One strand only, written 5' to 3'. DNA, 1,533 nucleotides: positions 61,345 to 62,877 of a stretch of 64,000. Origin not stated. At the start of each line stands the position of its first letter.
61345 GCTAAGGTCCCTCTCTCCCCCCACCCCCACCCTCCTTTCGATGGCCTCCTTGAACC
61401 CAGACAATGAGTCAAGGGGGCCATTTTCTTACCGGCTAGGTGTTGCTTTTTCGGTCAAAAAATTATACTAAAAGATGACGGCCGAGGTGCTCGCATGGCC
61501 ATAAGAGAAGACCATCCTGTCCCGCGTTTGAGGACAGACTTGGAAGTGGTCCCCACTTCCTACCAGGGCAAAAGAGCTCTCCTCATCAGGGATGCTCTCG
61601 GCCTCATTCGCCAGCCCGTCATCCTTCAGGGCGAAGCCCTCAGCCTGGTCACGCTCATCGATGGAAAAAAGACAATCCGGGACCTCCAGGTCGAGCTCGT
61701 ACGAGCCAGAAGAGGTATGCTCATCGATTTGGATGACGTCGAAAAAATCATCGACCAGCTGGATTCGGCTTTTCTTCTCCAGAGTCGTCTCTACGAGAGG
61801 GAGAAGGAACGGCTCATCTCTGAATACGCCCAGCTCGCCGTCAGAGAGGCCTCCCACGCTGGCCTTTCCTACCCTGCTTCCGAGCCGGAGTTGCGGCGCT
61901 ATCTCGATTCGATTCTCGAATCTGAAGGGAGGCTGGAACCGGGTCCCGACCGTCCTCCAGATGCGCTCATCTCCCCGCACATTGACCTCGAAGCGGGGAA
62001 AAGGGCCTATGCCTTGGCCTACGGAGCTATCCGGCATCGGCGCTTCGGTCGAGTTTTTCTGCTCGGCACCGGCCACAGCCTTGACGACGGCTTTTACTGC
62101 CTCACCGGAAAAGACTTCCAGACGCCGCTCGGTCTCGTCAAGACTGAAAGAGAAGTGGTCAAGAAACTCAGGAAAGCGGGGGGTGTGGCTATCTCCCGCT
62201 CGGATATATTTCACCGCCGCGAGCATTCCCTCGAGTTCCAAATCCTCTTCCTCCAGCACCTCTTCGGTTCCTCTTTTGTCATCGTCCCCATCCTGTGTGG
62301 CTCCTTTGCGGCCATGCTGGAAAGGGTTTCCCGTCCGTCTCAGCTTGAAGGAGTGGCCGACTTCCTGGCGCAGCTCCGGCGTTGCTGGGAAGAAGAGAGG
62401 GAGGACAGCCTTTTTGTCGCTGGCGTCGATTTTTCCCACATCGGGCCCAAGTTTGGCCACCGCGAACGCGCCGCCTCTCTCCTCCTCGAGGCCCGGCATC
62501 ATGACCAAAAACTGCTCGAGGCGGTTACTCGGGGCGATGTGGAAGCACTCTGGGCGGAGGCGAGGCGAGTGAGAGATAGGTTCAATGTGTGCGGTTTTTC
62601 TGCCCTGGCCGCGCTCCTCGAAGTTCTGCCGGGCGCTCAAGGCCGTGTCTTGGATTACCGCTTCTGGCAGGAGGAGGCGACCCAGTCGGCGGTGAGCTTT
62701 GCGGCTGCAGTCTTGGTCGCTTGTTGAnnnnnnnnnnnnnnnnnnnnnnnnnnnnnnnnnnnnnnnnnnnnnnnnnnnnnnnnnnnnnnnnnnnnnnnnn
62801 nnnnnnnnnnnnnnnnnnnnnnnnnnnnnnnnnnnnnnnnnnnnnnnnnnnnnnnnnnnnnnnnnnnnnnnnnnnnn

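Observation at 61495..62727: MEMO1-family protein carrying an N-terminal PqqD-like (RiPP-recognition-element-like) domain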

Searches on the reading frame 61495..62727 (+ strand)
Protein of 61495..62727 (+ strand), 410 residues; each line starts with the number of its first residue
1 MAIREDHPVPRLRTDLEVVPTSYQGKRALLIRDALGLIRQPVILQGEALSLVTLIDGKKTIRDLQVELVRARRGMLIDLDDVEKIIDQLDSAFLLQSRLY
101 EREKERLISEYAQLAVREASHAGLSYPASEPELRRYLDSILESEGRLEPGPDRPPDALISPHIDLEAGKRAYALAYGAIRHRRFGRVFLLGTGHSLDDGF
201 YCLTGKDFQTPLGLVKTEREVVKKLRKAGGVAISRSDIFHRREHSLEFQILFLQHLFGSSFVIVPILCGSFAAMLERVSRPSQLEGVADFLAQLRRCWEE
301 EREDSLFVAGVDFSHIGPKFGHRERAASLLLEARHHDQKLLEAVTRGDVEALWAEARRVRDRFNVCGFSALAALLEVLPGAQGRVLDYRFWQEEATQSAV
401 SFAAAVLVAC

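Call 3: search_protein_families(library=pfam, proteins=[window:61495-62727:+], max_evalue=1)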
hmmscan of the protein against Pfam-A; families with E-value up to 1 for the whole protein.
window:61495-62727:+ (410 aa): 1 family
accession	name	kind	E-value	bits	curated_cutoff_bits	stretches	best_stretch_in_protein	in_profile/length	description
PF01875.22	Memo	-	8.2e-39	133.9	27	1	118-406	1-269/269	Memo-like protein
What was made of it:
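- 61843..62712 (+): Memo (LigB-superfamily) domain, residues 117-406. PF01875 E 8.2e-39 (call 3).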

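Call 4: search_protein_families(library=ncbifam, proteins=[window:61495-62727:+], max_evalue=1)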
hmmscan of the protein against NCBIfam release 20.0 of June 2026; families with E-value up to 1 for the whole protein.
window:61495-62727:+ (410 aa): 3 families
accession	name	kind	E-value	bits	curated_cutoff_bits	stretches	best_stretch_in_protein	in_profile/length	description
TIGR04336.1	AmmeMemoSam_B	hypoth_equivalog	4.3e-31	108.2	26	1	117-392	1-253/270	AmmeMemoRadiSam system protein B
NF001987.0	PRK00782.1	equivalog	1.1e-24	87.1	295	1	116-390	2-246/267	MEMO1 family protein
NF004856.0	PRK06209.1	equivalog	0.17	10.4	486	0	167-196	273-301/450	glutamate-1-semialdehyde 2,1-aminomutase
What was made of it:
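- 61843..62712 (+): TIGR04336 scores 108 bits (call 4).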

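Call 5: find_homologous_proteins(query=window:61495-62724:+, max_evalue=0.001)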
Query window:61495-62724:+ (410 aa): 1325 proteins with E <= 0.001 among 8000 candidates; the best 120 are listed.
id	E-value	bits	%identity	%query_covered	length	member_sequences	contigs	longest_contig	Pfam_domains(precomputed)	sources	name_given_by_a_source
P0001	4.5e-266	900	100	100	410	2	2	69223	PF01875.23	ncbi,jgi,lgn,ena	-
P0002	3.6e-227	772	86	100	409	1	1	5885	PF01875.23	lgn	-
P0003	4.9e-196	669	73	99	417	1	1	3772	PF01875.23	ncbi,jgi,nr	ncbi:MAG: AmmeMemoRadiSam system protein B [Candidatus Aminicenantes bacterium]|nr:AmmeMemoRadiSam s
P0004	2.2e-190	651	72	100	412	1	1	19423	PF01875.23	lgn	-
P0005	1.9e-188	644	72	99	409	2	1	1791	PF01875.23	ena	-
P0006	6.6e-184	630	71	99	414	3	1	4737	PF01875.23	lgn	-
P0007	3.1e-177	608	67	99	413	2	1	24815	PF01875.23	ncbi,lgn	-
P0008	5.2e-175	600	67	99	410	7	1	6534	PF01875.23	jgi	-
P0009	8.9e-175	599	66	99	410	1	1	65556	PF01875.23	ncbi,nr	ncbi:MAG: AmmeMemoRadiSam system protein B [Clostridiales bacterium]|nr:AmmeMemoRadiSam system prote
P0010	8.3e-170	583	65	99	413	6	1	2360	PF01875.23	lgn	-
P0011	9.0e-170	583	65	99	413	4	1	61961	PF01875.23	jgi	jgi:hypothetical protein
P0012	9.6e-170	583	65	99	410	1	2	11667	PF01875.23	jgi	jgi:AmmeMemoRadiSam system protein B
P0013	7.3e-169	580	65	97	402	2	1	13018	PF01875.23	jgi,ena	-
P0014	6.2e-168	577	64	96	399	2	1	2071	PF01875.23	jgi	jgi:AmmeMemoRadiSam system protein B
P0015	8.0e-168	577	64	99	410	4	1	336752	PF01875.23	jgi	jgi:MEMO1 family protein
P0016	9.2e-168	576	63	99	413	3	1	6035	PF01875.23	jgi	jgi:AmmeMemoRadiSam system protein B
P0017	2.1e-167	575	66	97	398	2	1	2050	PF01875.23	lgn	-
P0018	3.0e-167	575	63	100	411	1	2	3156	PF01875.23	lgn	-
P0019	9.2e-167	573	65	99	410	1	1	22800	PF01875.23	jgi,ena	-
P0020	3.9e-165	568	63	99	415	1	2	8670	PF01875.23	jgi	jgi:AmmeMemoRadiSam system protein B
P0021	4.6e-164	564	61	100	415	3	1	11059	PF01875.23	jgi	jgi:hypothetical protein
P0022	6.6e-163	560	62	99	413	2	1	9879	PF01875.23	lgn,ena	-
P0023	1.9e-161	556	63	99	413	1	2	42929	PF01875.23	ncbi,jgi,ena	-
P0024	6.3e-160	551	61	99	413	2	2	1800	PF01875.23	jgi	jgi:AmmeMemoRadiSam system protein B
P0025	3.9e-159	548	63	98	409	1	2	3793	PF01875.23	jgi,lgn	jgi:AmmeMemoRadiSam system protein B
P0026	4.1e-159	548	60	99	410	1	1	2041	PF01875.23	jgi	jgi:MEMO1 family protein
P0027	6.0e-159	547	60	100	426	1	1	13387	PF01875.23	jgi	jgi:AmmeMemoRadiSam system protein B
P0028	6.3e-159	547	63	98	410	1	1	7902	PF01875.23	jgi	-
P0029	6.8e-159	547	63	98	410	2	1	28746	PF01875.23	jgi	-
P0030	1.1e-158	546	63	99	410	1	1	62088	PF01875.23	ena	-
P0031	1.6e-158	546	63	98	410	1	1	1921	PF01875.23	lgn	-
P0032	2.2e-158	546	62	98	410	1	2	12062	PF01875.23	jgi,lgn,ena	-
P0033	2.4e-158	545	63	96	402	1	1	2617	PF01875.23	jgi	jgi:AmmeMemoRadiSam system protein B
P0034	2.4e-158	545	63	98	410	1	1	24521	PF01875.23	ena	-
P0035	2.7e-158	545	63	98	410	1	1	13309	PF01875.23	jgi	-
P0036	3.6e-158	545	62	98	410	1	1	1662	PF01875.23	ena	-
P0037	4.3e-158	545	61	98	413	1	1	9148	PF01875.23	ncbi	-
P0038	5.0e-158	544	62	96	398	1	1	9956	PF01875.23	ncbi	-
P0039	6.2e-158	544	62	99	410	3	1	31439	PF01875.23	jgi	jgi:hypothetical protein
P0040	1.1e-157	543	62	98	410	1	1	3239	PF01875.23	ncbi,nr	ncbi:MAG: hypothetical protein H6P98_3202 [Candidatus Aminicenantes bacterium]|nr:hypothetical prote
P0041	4.3e-157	541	62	99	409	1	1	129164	PF01875.23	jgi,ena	jgi:hypothetical protein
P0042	5.5e-157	541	60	99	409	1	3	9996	PF01875.23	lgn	-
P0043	7.8e-157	540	60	99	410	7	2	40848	PF01875.23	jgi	jgi:AmmeMemoRadiSam system protein B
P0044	1.1e-156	540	61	99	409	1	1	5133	PF01875.23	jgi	jgi:AmmeMemoRadiSam system protein B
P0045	1.2e-156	540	61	98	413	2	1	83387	PF01875.23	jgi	jgi:AmmeMemoRadiSam system protein B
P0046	1.7e-156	539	60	99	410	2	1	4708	PF01875.23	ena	-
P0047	1.7e-156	539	62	98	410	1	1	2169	PF01875.23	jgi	-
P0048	1.9e-156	539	60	99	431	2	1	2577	PF01875.23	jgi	jgi:AmmeMemoRadiSam system protein B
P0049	2.2e-156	539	61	98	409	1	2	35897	PF01875.23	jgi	-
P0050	6.1e-156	537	60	99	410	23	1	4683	PF01875.23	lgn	-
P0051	1.2e-155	536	62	98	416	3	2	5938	PF01875.23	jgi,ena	-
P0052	6.1e-155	534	61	100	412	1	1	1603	PF01875.23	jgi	jgi:hypothetical protein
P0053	6.5e-155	534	60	99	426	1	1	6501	PF01875.23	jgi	jgi:AmmeMemoRadiSam system protein B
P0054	2.1e-154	532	60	99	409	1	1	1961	PF01875.23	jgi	-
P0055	2.8e-154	532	59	99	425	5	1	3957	PF01875.23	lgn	-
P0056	3.3e-154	532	58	99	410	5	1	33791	PF01875.23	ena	-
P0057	6.4e-154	531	59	99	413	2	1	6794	PF01875.23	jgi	jgi:AmmeMemoRadiSam system protein B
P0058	1.1e-153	530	59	99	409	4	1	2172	PF01875.23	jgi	jgi:AmmeMemoRadiSam system protein B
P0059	4.3e-153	528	58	99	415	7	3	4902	PF01875.23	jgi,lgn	jgi:AmmeMemoRadiSam system protein B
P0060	1.1e-152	527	60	99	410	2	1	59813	PF01875.23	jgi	jgi:MEMO1 family protein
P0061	1.1e-152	527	58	99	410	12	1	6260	PF01875.23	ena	-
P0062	1.1e-152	527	57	99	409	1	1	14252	PF01875.23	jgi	jgi:hypothetical protein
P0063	1.5e-152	526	60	99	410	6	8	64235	PF01875.23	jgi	jgi:AmmeMemoRadiSam system protein B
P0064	5.1e-152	525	59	99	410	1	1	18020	PF01875.23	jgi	jgi:MEMO1 family protein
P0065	5.5e-152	524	60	99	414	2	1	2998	PF01875.23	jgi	jgi:AmmeMemoRadiSam system protein B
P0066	5.6e-152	524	60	99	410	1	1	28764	PF01875.23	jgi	jgi:MEMO1 family protein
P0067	7.9e-152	524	59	99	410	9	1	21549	PF01875.23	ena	-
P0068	8.3e-152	524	58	99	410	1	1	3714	PF01875.23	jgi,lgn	jgi:AmmeMemoRadiSam system protein B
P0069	1.6e-151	523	58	99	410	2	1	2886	PF01875.23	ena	-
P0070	2.1e-151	523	58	99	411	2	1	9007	PF01875.23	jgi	-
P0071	2.2e-151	522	60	99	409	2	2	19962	PF01875.23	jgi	jgi:AmmeMemoRadiSam system protein B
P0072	2.7e-151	522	61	98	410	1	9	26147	PF01875.23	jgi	jgi:AmmeMemoRadiSam system protein B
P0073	2.8e-151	522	58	99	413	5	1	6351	PF01875.23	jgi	jgi:AmmeMemoRadiSam system protein B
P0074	3.2e-151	522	57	100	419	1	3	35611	PF01875.23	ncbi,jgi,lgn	-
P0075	9.1e-151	520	59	98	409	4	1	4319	PF01875.23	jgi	jgi:AmmeMemoRadiSam system protein B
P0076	1.0e-150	520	58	99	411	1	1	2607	PF01875.23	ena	-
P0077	1.2e-150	520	61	99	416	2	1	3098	PF01875.23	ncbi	-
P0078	1.6e-150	520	60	99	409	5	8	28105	PF01875.23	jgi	jgi:AmmeMemoRadiSam system protein B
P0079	2.2e-150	519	60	99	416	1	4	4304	PF01875.23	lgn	-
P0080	3.1e-150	519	59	99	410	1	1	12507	PF01875.23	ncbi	-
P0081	3.6e-150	518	59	99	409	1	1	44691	PF01875.23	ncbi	ncbi:MAG: AmmeMemoRadiSam system protein B [Candidatus Aminicenantales bacterium]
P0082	3.8e-150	518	61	98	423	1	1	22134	PF01875.23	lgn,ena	-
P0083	1.3e-149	517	59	99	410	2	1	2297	PF01875.23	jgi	jgi:AmmeMemoRadiSam system protein B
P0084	2.5e-149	516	59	99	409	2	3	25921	PF01875.23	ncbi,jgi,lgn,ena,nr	ncbi:MAG TPA: AmmeMemoRadiSam system protein B [Candidatus Desulfaltia sp.]|nr:AmmeMemoRadiSam syste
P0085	4.5e-149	515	59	97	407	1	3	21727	PF01875.23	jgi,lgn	jgi:AmmeMemoRadiSam system protein B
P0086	5.1e-149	515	60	99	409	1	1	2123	PF01875.23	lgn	-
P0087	1.2e-148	513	58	98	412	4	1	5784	PF01875.23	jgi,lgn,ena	-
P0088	1.5e-148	513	59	98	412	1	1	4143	PF01875.23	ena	-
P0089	3.7e-148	512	59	98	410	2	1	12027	PF01875.23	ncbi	-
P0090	4.4e-148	512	58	99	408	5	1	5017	PF01875.23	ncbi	-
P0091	8.4e-148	511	60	99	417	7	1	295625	PF01875.23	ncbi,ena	-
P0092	9.7e-148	510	57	99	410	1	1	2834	PF01875.23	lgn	-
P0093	2.0e-147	509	58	98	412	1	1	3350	PF01875.23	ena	-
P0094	2.8e-147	509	58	97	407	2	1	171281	PF01875.23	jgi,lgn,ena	-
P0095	2.8e-147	509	58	98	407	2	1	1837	PF01875.23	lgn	-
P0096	3.2e-147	509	57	99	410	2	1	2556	PF01875.23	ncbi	-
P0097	4.3e-147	508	58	99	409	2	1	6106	PF01875.23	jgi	jgi:AmmeMemoRadiSam system protein B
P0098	7.6e-147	508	58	98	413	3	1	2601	PF01875.23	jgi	jgi:AmmeMemoRadiSam system protein B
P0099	2.5e-146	506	57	99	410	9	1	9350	PF01875.23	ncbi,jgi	-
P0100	2.8e-146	506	57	98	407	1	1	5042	PF01875.23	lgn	-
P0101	4.1e-146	505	60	99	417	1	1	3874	PF01875.23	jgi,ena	-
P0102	6.3e-146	504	57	97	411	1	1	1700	PF01875.23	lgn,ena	-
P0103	9.4e-146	504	58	99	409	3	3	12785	PF01875.23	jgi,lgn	jgi:AmmeMemoRadiSam system protein B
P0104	2.2e-145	503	58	98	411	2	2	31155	PF01875.23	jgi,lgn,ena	jgi:hypothetical protein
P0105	3.3e-145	502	57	97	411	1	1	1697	PF01875.23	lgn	-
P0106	3.5e-145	502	57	97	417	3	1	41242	PF01875.23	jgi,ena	-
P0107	3.5e-145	502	57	99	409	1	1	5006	PF01875.23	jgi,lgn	jgi:AmmeMemoRadiSam system protein B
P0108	4.3e-145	502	60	99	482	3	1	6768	PF01875.23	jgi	jgi:MEMO1 family protein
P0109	4.6e-145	502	56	99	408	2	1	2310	PF01875.23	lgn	-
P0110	4.8e-145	502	57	99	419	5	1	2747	PF01875.23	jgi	-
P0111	1.5e-144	500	57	99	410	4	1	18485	PF01875.23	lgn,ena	-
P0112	1.9e-144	500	57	99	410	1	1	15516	PF01875.23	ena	-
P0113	2.2e-144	499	57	99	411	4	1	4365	PF01875.23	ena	-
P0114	2.8e-144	499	57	97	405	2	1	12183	PF01875.23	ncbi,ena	-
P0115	3.4e-144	499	57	100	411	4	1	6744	PF01875.23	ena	-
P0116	4.1e-144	499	57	98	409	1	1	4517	PF01875.23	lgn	-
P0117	6.1e-144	498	58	98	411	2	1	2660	PF01875.23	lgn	-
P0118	6.5e-144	498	55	97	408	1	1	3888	PF01875.23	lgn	-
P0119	9.0e-144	497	56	97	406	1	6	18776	PF01875.23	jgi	jgi:AmmeMemoRadiSam system protein B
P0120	1.2e-143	497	57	97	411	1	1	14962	PF01875.23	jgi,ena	-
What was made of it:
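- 61495..62727 (+): Complete ORF of 410 aa plus stop: the PqqD-like/Memo fusion protein. An identical protein is on record and more than 120 homologous clusters cover 96-100% of it (call 5).
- Closest known: AmmeMemoRadiSam system protein B. Same: The Memo domain matches the model (108 bits, call 4), and public annotation pipelines give the protein this name (call 5).
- Checked: An identical protein is on record in NCBI, JGI, ENA and Logan (call 5).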

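Call 12: find_encoding_contigs(protein=window:61495-62727:+, flank=10000, max_places=6)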
Protein window:61495-62727:+ (410 aa): 4 contigs read that carry it; 4 places shown.
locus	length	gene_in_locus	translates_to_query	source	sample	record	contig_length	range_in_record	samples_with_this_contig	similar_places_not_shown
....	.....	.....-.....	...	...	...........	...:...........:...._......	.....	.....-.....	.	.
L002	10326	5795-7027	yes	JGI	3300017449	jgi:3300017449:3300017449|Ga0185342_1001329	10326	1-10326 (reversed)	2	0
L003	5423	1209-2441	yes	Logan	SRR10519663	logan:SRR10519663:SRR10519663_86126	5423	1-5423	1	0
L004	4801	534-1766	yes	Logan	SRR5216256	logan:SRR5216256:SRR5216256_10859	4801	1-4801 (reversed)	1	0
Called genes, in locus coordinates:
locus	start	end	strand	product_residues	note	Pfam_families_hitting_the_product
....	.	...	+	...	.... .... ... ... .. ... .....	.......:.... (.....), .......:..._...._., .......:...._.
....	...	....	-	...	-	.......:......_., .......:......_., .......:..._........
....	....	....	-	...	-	-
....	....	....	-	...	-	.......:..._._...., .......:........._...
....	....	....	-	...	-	-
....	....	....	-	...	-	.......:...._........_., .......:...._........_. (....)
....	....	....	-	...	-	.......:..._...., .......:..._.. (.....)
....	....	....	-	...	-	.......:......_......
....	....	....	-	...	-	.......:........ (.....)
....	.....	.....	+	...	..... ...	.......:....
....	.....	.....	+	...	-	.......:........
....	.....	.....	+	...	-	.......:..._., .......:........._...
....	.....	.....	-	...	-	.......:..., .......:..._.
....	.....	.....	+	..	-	?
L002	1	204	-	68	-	?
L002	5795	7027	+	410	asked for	PF01875:Memo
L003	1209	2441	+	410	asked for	PF01875:Memo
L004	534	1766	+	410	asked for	PF01875:Memo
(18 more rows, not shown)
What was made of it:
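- Checked: The neighbours are a ferritin-like protein plus a flavin reductase (minus strand) and an agmatinase (calls 3, 4, 12).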

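Call 14: find_encoding_contigs(protein=P0015, flank=8000, max_places=2)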
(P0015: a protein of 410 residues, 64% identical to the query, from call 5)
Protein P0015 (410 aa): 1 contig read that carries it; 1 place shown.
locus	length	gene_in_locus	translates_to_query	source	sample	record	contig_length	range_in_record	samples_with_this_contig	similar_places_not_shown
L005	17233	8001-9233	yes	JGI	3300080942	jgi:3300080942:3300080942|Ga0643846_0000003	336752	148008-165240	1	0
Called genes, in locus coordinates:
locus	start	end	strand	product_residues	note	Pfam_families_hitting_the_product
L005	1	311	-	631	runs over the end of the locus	PF13522:GATase_6, PF13537:GATase_7, PF00733:Asn_synthase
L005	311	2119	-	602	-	-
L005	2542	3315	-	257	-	PF06750:A24_N_bact, PF01478:Peptidase_A24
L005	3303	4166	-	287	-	-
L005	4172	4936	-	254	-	PF12679:ABC2_membrane_2, PF12730:ABC2_membrane_4 (weak), PF10920:DUF2705 (weak)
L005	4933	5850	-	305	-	PF00005:ABC_tran, PF13304:AAA_21 (faint)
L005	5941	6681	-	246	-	PF01613:Flavin_Reduct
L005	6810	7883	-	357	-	PF00149:Metallophos (weak)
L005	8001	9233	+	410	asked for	PF01875:Memo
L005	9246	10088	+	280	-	PF00491:Arginase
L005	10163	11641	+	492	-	PF16217:M64_N, PF09471:Peptidase_M64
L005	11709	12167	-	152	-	PF01590:GAF, PF13185:GAF_2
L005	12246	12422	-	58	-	-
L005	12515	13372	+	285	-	-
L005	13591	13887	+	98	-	PF11950:DUF3467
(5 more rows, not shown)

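Call 15: find_encoding_contigs(protein=P0091, flank=8000, max_places=2)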
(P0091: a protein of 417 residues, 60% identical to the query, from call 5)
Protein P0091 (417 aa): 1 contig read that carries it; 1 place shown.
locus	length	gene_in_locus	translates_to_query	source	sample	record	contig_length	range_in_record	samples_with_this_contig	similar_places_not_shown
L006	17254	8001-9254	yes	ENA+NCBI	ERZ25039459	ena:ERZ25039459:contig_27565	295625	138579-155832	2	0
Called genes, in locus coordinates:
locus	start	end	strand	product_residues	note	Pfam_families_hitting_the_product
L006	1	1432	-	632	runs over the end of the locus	PF13522:GATase_6, PF13537:GATase_7, PF00733:Asn_synthase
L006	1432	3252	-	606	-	-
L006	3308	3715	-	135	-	PF01478:Peptidase_A24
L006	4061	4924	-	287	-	-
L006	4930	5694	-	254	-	PF12679:ABC2_membrane_2, PF12730:ABC2_membrane_4, PF10920:DUF2705 (weak), PF12698:ABC2_membrane_3 (faint)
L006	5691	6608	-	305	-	PF00005:ABC_tran, PF13304:AAA_21 (weak)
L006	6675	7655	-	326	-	PF00210:Ferritin (faint)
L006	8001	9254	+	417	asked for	PF01875:Memo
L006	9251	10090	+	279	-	PF00491:Arginase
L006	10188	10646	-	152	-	PF01590:GAF, PF13185:GAF_2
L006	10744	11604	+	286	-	-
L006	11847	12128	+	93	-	PF11950:DUF3467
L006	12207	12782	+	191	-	PF03349:Toluene_X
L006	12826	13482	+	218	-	PF03349:Toluene_X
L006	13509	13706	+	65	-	-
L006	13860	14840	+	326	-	PF00532:Peripla_BP_1, PF13407:Peripla_BP_4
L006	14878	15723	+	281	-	PF00005:ABC_tran, PF13304:AAA_21 (faint)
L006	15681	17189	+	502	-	PF00005:ABC_tran, PF02653:BPD_transp_2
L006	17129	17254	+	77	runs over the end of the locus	PF02653:BPD_transp_2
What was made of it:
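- The two genes overlap by 4 bp in L006 (call 15).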

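Call 16: find_encoding_contigs(protein=P0094, flank=8000, max_places=2)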
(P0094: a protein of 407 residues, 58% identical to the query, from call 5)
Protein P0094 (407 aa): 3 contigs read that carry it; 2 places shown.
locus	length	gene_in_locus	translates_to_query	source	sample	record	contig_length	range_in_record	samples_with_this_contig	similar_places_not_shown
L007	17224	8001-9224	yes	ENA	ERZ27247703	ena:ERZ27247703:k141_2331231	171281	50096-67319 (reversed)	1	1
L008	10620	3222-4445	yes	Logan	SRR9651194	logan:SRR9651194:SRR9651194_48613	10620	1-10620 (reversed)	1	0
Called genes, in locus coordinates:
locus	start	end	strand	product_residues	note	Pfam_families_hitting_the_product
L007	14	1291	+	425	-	PF23981:DUF7305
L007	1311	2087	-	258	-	PF06750:A24_N_bact, PF01478:Peptidase_A24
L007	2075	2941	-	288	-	-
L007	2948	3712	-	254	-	PF12679:ABC2_membrane_2, PF12730:ABC2_membrane_4 (weak)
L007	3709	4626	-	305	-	PF00005:ABC_tran, PF13304:AAA_21 (weak)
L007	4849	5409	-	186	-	PF01613:Flavin_Reduct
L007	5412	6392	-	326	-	PF00210:Ferritin (faint)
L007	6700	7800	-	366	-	PF00149:Metallophos (weak)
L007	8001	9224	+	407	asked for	PF01875:Memo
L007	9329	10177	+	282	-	PF00491:Arginase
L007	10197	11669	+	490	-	PF16217:M64_N, PF09471:Peptidase_M64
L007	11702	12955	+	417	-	PF04389:Peptidase_M28, PF05343:Peptidase_M42 (faint), PF01546:Peptidase_M20, PF07687:M20_dimer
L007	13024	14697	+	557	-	PF01546:Peptidase_M20 (weak), PF04389:Peptidase_M28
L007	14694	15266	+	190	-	-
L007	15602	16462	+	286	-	-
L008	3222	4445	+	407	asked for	PF01875:Memo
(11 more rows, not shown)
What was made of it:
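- The gene occupies a stable syntenic position among housekeeping genes, unlike the patchy distribution typical of biosynthetic clusters (calls 12, 14-16).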

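Call 32: search_protein_families(library=pfam, alignment_id=A3, max_evalue=0.01)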
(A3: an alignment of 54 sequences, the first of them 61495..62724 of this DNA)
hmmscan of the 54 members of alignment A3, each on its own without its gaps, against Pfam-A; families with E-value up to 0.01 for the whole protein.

A. member 1, window:61495-62724:+ (410 aa): 1 family
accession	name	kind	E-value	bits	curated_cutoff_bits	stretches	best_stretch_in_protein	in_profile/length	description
PF01875.22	Memo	-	8.2e-39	133.9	27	1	118-406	1-269/269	Memo-like protein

B. families by the number of members that match (of 54 scanned): 2 families
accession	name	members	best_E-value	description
PF01875.22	Memo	54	8.4e-47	Memo-like protein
PF01202.28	SKI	1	0.00016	Shikimate kinase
